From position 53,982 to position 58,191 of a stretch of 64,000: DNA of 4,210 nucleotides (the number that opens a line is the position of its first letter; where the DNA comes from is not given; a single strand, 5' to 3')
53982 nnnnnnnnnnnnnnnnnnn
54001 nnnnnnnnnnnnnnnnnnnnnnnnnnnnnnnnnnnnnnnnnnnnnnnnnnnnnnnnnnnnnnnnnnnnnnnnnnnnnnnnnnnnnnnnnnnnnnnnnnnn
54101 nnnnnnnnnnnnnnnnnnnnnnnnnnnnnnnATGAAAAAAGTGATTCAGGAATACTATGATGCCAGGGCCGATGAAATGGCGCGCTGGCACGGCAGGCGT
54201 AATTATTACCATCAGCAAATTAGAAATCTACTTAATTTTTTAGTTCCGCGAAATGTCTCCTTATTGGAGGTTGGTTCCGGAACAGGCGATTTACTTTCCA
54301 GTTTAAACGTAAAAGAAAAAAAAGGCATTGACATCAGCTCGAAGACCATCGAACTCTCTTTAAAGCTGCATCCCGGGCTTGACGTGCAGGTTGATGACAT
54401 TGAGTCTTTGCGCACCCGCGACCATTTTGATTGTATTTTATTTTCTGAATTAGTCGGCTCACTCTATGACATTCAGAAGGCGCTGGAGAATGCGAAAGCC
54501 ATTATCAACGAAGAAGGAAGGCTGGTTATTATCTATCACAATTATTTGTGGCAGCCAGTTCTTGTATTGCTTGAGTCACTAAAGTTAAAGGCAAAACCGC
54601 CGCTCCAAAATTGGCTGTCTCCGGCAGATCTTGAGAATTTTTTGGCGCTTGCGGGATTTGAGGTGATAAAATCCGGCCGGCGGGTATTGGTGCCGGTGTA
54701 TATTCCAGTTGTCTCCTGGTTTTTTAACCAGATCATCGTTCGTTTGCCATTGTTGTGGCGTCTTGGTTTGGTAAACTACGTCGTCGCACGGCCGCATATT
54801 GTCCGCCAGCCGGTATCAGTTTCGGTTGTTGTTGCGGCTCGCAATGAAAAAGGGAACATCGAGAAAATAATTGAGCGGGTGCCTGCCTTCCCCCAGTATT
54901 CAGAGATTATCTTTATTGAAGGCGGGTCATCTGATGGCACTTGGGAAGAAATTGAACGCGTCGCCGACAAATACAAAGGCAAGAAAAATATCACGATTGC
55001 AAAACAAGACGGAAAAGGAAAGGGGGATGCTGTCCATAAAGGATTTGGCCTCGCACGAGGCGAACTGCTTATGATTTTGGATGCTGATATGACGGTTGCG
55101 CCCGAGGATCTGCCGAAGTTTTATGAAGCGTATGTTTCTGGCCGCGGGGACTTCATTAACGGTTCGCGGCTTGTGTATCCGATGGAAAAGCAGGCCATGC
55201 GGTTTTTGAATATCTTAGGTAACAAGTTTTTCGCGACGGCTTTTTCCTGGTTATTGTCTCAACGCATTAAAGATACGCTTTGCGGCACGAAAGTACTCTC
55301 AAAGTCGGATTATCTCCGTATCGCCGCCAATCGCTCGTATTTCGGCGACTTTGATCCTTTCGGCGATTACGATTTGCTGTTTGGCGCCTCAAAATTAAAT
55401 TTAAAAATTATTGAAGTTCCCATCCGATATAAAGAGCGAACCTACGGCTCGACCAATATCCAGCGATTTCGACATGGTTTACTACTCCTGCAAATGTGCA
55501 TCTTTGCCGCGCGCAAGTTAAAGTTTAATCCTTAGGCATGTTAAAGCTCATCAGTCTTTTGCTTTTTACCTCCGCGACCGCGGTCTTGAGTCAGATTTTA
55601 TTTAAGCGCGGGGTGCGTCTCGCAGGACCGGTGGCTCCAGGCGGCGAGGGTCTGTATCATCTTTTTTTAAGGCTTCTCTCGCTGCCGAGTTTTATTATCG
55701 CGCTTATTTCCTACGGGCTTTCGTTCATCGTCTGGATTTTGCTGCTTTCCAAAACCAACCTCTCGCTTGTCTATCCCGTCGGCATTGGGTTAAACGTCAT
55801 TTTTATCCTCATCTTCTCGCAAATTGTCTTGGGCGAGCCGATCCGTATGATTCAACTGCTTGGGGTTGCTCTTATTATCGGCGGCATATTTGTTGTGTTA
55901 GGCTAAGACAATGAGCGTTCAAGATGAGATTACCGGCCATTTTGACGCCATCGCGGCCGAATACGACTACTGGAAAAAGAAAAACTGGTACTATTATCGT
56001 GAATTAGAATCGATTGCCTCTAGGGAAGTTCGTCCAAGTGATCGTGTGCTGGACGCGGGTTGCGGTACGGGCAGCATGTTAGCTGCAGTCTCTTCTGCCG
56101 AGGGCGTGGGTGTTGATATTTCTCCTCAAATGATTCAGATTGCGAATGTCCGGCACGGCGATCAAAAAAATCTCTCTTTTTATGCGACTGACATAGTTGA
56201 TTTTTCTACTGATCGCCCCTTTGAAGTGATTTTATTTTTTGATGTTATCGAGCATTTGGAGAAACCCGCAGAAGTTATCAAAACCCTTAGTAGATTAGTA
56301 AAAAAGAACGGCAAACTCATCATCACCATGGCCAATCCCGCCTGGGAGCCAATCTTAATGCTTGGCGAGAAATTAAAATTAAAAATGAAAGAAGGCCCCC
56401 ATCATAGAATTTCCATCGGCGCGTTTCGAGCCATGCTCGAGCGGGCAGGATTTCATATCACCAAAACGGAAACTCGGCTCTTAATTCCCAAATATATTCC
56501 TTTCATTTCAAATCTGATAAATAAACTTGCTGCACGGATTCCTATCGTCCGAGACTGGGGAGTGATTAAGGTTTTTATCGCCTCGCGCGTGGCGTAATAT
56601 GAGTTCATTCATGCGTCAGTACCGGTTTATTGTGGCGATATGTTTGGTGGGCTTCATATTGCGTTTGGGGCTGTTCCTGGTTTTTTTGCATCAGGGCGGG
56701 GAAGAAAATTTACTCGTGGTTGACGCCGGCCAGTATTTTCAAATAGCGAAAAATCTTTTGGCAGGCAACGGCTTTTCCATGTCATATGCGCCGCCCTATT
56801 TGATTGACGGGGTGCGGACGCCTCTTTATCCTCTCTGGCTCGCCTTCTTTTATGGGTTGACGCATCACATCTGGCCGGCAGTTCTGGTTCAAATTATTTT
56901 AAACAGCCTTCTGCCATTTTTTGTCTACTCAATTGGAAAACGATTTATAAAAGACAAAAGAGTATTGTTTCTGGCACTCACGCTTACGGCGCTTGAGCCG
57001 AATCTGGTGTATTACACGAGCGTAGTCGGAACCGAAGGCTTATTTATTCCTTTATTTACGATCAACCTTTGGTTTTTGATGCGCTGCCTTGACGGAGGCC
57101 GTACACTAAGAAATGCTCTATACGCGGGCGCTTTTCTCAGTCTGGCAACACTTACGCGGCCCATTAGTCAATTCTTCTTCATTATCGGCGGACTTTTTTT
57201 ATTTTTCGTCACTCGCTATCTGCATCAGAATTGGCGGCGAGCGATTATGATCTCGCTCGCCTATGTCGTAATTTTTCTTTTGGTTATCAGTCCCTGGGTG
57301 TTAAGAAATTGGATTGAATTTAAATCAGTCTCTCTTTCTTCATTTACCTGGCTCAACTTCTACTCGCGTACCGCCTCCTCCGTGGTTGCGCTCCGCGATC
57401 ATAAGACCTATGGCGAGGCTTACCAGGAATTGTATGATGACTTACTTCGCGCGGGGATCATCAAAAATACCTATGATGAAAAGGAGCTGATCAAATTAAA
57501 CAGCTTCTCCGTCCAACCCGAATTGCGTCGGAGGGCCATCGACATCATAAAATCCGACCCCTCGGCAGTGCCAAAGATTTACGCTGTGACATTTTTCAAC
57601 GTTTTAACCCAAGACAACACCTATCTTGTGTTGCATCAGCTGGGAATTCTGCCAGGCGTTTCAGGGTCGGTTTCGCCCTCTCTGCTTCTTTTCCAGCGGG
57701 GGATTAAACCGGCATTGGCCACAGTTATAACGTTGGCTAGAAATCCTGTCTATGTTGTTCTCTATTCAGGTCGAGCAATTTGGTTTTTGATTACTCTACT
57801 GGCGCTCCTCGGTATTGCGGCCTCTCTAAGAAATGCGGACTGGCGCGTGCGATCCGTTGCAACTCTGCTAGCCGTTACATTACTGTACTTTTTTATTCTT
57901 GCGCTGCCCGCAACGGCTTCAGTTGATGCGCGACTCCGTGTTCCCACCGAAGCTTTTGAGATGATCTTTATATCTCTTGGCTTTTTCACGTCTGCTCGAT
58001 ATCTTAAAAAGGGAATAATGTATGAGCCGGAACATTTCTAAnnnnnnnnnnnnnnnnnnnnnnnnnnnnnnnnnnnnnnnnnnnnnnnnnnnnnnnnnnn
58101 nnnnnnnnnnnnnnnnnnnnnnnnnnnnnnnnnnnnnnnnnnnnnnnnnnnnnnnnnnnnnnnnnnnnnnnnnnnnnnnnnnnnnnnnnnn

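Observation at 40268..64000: About 24-kb glycosylation island rich in bifunctional fusions, with three GT-C (ArnT/PMT-like) enzymes, immediately downstream of the Ser/Thr-rich surface-protein cluster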

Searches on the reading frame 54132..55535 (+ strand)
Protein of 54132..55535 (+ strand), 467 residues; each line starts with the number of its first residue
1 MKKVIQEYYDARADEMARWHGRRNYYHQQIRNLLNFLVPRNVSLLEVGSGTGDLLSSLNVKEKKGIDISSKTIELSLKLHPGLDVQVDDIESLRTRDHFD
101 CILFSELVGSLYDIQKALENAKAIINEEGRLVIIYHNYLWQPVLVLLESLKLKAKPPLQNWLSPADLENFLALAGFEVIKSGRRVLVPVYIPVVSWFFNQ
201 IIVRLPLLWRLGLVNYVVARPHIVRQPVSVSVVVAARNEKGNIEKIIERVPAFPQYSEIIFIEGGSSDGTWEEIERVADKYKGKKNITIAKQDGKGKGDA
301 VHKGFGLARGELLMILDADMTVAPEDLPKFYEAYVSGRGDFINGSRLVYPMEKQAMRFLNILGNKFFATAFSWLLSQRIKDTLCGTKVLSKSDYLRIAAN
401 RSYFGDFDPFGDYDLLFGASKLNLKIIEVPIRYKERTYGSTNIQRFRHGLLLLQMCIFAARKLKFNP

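Call 6: search_protein_families(library=pfam, proteins=[window:54132-55535:+], max_evalue=0.01)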
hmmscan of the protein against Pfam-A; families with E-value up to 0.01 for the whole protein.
window:54132-55535:+ (467 aa): 8 families
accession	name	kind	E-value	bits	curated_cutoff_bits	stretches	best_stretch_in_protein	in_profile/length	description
PF00535.33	Glycos_transf_2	-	4.6e-22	79.2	23.3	1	231-359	1-128/168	Glycosyl transferase family 2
PF13489.12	Methyltransf_23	-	1.4e-14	54.6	27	1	26-180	5-163/164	Methyltransferase domain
PF13847.12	Methyltransf_31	-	9.2e-10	38.8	27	1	41-137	4-113/145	Methyltransferase domain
PF08241.18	Methyltransf_11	-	2.2e-08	35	21.2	1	45-133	1-95/95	Methyltransferase domain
PF10111.15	Glyco_tranf_2_2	-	2.9e-07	30.7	27.3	1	231-332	1-104/276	Glycosyltransferase like family 2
PF13641.12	Glyco_tranf_2_3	-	1.3e-06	29.1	27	1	230-345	3-122/230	Glycosyltransferase like family 2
PF08242.18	Methyltransf_12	-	4.3e-06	27.8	30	1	45-131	1-98/98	Methyltransferase domain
PF13649.12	Methyltransf_25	-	5.8e-06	27.4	27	1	45-129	2-97/97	Methyltransferase domain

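Call 13: search_protein_families(library=ncbifam, proteins=[window:54132-55535:+], max_evalue=0.01)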
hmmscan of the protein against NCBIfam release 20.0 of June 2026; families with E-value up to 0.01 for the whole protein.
window:54132-55535:+ (467 aa): 22 families
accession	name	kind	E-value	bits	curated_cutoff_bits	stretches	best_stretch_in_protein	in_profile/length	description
TIGR04182.1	glyco_TIGR04182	equivalog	2.7e-29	102.5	325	1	230-460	2-217/293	S-layer glycoprotein N-glycosyltransferase AglJ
NF041391.1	DPhHxTase_Halo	equivalog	1.1e-13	50.7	375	1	236-450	3-199/213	dolichyl-phosphate hexose transferase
TIGR03937.1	PgaC_IcaA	equivalog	8.6e-12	44.7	422.3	1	226-323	43-139/407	poly-beta-1,6-N-acetyl-D-glucosamine synthase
NF010496.0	PRK13915.1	equivalog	2.3e-11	43.3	262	1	225-321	28-128/307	glucosyl-3-phosphoglycerate synthase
NF047588.1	GlcsyltransPgfSStrep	equivalog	4.5e-11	42.5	500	1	230-397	3-167/308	glycosyltransferase PgfS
NF041875.1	EPS_EpsD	equivalog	5.9e-11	42.3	370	1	230-333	1-103/325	exopolysaccharide biosynthesis glycosyltransferase EpsD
TIGR04283.1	glyco_like_mftF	equivalog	7.9e-11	42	182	1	230-332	1-94/221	TIGR04283 family arsenosugar biosynthesis glycosyltransferase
NF007986.1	PRK10714.1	equivalog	1.2e-09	37.6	529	1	229-333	7-114/316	undecaprenyl-phosphate 4-deoxy-4-formamido-L-arabinose transferase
NF007482.0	PRK10073.1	equivalog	2.9e-07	29.8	423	1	229-325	7-101/334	glycosyltransferase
TIGR01983.1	UbiG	equivalog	5.2e-07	29.2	102.95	1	24-136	31-154/228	bifunctional 2-polyprenyl-6-hydroxyphenol methylase/3-demethylubiquinol 3-O-methyltransferase UbiG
TIGR03965.1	mycofact_glyco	equivalog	3.6e-06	26.1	280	1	215-331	61-176/467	mycofactocin biosynthesis glycosyltransferase MftF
TIGR02072.1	BioC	equivalog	1.3e-05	25.2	184.95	1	32-132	22-131/244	malonyl-ACP O-methyltransferase BioC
TIGR03469.1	HpnB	hypoth_equivalog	3.9e-05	22.8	379.25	1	226-329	42-155/386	hopene-associated glycosyltransferase HpnB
NF045667.1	MTase_DVU1556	equivalog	0.00012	21.7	155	1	39-133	21-119/213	DVU_1556 family methyltransferase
TIGR04009.1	wcaE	equivalog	0.00019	20.8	369.2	1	232-318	6-91/248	colanic acid biosynthesis glycosyltransferase WcaE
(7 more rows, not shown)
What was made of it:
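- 54132..55535 (+): G12: SAM MTase + GT2 fusion. The GT2 domain is of the polyprenyl-phosphate-hexose synthase type. NCBIfam best hits are AglJ (102.5 bits over the whole catalytic domain), dolichyl-P-hexose transferase, PgfS and ArnC, all below equivalog cut-offs (call 13).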

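Call 27: search_solved_structures(query=window:54132-55535:+, max_evalue=0.001)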
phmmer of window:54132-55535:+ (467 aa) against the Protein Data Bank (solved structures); distinct sequences matched with E-value up to 0.001: 14.
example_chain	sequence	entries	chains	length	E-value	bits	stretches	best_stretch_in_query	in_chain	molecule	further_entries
5mlz_A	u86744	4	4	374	1.4e-14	57.1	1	223-362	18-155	Dolichol monophosphate mannose synthase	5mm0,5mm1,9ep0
9hwj_A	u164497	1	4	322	7.2e-07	31.6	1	229-332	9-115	Undecaprenyl-phosphate 4-deoxy-4-formamido-L-arabinose transferase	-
9bhc_C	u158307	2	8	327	9.3e-07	31.2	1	229-336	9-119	Undecaprenyl-phosphate 4-deoxy-4-formamido-L-arabinose transferase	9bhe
8vxh_A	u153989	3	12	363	1.2e-06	30.9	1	229-336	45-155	Undecaprenyl-phosphate 4-deoxy-4-formamido-L-arabinose transferase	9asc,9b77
8bz8_A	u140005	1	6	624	1.6e-05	27.2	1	227-345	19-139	Glycosyltransferase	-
8bz4_A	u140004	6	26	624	1.6e-05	27.2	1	227-345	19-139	Glycosyltransferase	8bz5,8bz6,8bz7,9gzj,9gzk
3f1y_A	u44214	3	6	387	0.00037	22.7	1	228-320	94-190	Mannosyl-3-phosphoglycerate synthase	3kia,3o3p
2gs9_A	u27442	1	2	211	0.00042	22.5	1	16-136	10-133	Hypothetical protein TT1324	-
9omj_A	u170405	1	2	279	0.00078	21.6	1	232-330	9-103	Glycosyltransferase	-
9omm_A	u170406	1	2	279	0.0008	21.6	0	232-330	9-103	Glycosyltransferase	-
9omh_A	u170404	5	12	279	0.0008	21.6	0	232-330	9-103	Glycosyltransferase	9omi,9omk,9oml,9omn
5eke_A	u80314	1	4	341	0.00092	21.4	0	228-337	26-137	Uncharacterized glycosyltransferase sll0501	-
5ekp_C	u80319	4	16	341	0.00093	21.3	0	228-337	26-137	Uncharacterized glycosyltransferase sll0501 | Glycosyltransferase sll0501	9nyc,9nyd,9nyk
9nye_A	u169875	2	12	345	0.00095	21.3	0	228-337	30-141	Glycosyltransferase sll0501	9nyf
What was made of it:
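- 54132..55535 (+): Best PDB hits are Pyrococcus DPMS 5mlz (1.4e-14), ArnC and GtrB (call 27).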

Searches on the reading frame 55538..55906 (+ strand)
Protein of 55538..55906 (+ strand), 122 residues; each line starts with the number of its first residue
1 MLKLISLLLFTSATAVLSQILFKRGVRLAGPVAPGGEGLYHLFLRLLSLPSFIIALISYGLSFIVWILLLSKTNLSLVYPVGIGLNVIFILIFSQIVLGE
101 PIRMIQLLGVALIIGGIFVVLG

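Call 6: search_protein_families(library=pfam, proteins=[window:55538-55906:+], max_evalue=0.01)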
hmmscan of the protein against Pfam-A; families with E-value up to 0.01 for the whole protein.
window:55538-55906:+ (122 aa): 3 families
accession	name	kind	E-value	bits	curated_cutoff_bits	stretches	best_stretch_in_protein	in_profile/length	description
PF00892.27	EamA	-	5e-07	30.5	28.2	1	11-121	39-134/135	EamA-like transporter family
PF10639.15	TMEM234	-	2.1e-05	25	30.1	1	44-120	36-112/113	Putative transmembrane family 234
PF00893.25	Multi_Drug_Res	-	0.00017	22.5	23.7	1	51-113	31-93/93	Small Multidrug Resistance protein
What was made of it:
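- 55538..55906 (+): G13: 122-aa 4-TM EamA/SMR-type protein, candidate flippase for lipid-linked sugar. EamA 30.5 bits (call 6).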

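Call 13: search_protein_families(library=ncbifam, proteins=[window:55538-55906:+], max_evalue=0.01)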
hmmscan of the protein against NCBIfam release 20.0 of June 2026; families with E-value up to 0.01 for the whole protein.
window:55538-55906:+ (122 aa): 7 families
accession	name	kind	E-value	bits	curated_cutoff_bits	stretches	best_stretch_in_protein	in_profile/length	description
NF011625.2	PRK15051.1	equivalog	1.1e-06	28.9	92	1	53-120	41-107/111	4-amino-4-deoxy-L-arabinose-phosphoundecaprenol flippase subunit ArnE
NF002816.2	PRK02971.1-2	equivalog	3.6e-06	27.4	99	1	17-120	12-116/120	4-amino-4-deoxy-L-arabinose-phosphoundecaprenol flippase subunit ArnF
NF033137.0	SMR_qac_int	equivalog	4.9e-05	23.8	188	1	49-120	30-100/109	Qac family quaternary ammonium compound efflux SMR transporter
NF000067.2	SMR_qac_FL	exception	0.0049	17.4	205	1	43-119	27-100/110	quaternary ammonium compound efflux SMR transporter QacL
TIGR03340.1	phn_DUF6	hypoth_equivalog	0.0057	16.4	288.15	1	53-120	67-133/281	phosphonate utilization associated putative membrane protein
NF051482.1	EbrB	exception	0.0076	16.9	160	1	54-120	35-101/105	SMR family multidrug efflux transporter EbrB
NF000278.1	SMR_qac_G2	exception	0.0079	16.6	220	1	49-119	31-100/110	quaternary ammonium compound efflux SMR transporter QacG2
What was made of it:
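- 55538..55906 (+): ArnE and ArnF are the best NCBIfam hits, weak at E about 1e-6 (call 13).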

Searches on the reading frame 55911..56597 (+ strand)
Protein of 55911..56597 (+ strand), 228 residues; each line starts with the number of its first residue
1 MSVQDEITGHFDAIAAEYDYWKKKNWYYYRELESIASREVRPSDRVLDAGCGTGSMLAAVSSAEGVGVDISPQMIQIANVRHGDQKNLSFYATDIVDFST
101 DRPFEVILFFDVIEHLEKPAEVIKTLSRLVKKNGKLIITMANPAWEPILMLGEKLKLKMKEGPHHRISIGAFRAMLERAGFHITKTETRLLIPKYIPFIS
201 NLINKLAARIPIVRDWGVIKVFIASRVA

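Call 6: search_protein_families(library=pfam, proteins=[window:55911-56597:+], max_evalue=0.01)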
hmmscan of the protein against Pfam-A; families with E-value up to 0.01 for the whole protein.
window:55911-56597:+ (228 aa): 14 families
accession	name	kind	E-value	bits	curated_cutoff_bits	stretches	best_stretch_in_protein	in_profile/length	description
PF13489.12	Methyltransf_23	-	2.5e-22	79.8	27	1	40-184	20-162/164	Methyltransferase domain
PF13847.12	Methyltransf_31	-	5.8e-18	65.4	27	1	43-142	4-113/145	Methyltransferase domain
PF08241.18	Methyltransf_11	-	6.8e-16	59.1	21.2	1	47-138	1-95/95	Methyltransferase domain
PF08242.18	Methyltransf_12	-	1.5e-15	58.2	30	1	47-136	1-98/98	Methyltransferase domain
PF13649.12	Methyltransf_25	-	7.1e-15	55.9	27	1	46-134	1-97/97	Methyltransferase domain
PF07021.18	MetW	-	2e-06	28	21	1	37-142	8-111/193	Methionine biosynthesis protein MetW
PF05401.17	NodS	-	2.9e-06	27.7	24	1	38-138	39-144/201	Nodulation protein S (NodS)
PF02353.26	CMAS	-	0.00032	20.5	27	1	39-139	59-165/273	Mycolic acid cyclopropane synthetase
PF08003.17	Methyltransf_9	-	0.00034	20.1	23.8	1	44-181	117-260/315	Protein of unknown function (DUF1698)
PF01135.25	PCMT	-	0.00072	19.8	20.3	1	40-140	71-173/210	Protein-L-isoaspartate(D-aspartate) O-methyltransferase (PCMT)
PF01209.24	Ubie_methyltran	-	0.0022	17.9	20.1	1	11-138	13-151/233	ubiE/COQ5 methyltransferase family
PF05175.20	MTS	-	0.0023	18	23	1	42-138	31-138/170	Methyltransferase small domain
PF05219.18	DREV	-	0.0049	16.5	26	1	43-183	95-235/265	DREV methyltransferase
PF06325.19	PrmA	-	0.0072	16.3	22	1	39-137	158-257/296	Ribosomal protein L11 methyltransferase (PrmA)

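Call 67: search_protein_families(library=ncbifam, proteins=[window:55911-56597:+], max_evalue=0.00001)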
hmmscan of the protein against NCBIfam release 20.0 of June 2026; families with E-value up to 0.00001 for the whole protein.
window:55911-56597:+ (228 aa): 21 families
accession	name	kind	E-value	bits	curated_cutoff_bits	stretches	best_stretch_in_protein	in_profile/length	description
TIGR01983.1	UbiG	equivalog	3.2e-16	59.3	102.95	1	43-147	50-160/228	bifunctional 2-polyprenyl-6-hydroxyphenol methylase/3-demethylubiquinol 3-O-methyltransferase UbiG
TIGR02021.1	BchM-ChlM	equivalog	1.2e-14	54.3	158.9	1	44-186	56-203/218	magnesium protoporphyrin IX methyltransferase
NF043040.1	corrin_prot_MT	hypoth_equivalog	2.3e-13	50.1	180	1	33-139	32-148/216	corrinoid protein-associated methyltransferase CpaM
NF045667.1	MTase_DVU1556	equivalog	8.9e-13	48.2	155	1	36-187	16-166/213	DVU_1556 family methyltransferase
TIGR02072.1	BioC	equivalog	3.8e-10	40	184.95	1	42-139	34-133/244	malonyl-ACP O-methyltransferase BioC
NF001244.0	PRK00216.1-5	equivalog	4.7e-10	39.1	216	1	4-139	7-154/236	bifunctional demethylmenaquinone methyltransferase/2-methoxy-6-polyprenyl-1,4-benzoquinol methylase UbiE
TIGR01934.1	MenG_MenH_UbiE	subfamily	1.7e-09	37.3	158.35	1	34-139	31-142/223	ubiquinone/menaquinone biosynthesis methyltransferase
NF041536.1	ArsM_DUF2284_UU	exception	5.5e-09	34.9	575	1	40-139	74-181/459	arsenite methyltransferase/DUF2284 domain selenoprotein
NF008264.0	PRK11036.1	equivalog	8e-09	35.3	366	1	30-141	32-150/261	tRNA uridine 5-oxyacetic acid(34) methyltransferase CmoM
NF041650.1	nod_mtase_NodS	equivalog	1.8e-08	34.3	300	1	42-139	38-140/190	nodulation methyltransferase NodS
NF041537.1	ArsM_AhpD_UU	exception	2.1e-08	33.4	510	1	39-140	73-182/345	arsenite methyltransferase/AhpD domain selenoprotein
TIGR02081.1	metW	equivalog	2.9e-08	33.5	189.5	1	33-142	5-111/194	methionine biosynthesis protein MetW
TIGR04345.1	ovoA_Cterm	equivalog_domain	6.4e-08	32.4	170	0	88-141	118-172/242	putative 4-mercaptohistidine N1-methyltransferase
NF008823.0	PRK11873.1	subfamily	1.8e-07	30.9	263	1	38-138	73-181/272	arsenite methyltransferase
NF002463.0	PRK01683.1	equivalog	2e-07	30.9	297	1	40-147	29-137/258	trans-aconitate 2-methyltransferase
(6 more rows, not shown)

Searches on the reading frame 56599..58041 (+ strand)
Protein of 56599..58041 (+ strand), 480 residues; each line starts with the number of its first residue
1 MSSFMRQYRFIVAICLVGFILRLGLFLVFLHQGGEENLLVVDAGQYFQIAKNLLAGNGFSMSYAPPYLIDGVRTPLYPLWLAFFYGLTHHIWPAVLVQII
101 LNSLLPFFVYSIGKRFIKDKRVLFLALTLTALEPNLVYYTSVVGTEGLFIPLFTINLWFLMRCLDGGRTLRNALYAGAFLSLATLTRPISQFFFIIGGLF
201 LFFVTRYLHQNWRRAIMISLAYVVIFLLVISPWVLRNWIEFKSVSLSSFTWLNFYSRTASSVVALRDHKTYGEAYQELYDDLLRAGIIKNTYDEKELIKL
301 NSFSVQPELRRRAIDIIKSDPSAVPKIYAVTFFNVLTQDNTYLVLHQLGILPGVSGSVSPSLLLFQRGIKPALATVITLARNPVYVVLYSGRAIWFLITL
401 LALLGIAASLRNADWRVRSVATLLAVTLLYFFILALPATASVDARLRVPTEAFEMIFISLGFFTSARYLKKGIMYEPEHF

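Call 6: search_protein_families(library=pfam, proteins=[window:56599-58041:+], max_evalue=0.01)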
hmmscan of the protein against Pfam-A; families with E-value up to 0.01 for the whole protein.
window:56599-58041:+ (480 aa): 0 families

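Call 11: search_solved_structures(query=window:56599-58041:+, max_evalue=1)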
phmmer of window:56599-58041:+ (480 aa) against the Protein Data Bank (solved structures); distinct sequences matched with E-value up to 1: 3.
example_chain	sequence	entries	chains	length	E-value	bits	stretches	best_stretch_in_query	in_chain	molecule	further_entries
6zdc_A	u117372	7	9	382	0.74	12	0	158-235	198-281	Glycoprotein endo-alpha-1,2-mannosidase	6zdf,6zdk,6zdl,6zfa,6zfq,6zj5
6zfn_AAA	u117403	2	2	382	0.75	11.9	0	158-235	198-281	Glycoprotein endo-alpha-1,2-mannosidase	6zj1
3hdu_A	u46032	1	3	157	0.99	11.5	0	115-193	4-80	putative thioesterase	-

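Call 13: search_protein_families(library=ncbifam, proteins=[window:56599-58041:+], max_evalue=0.01)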
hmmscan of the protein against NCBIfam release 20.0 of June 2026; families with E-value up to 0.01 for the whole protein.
window:56599-58041:+ (480 aa): 0 families
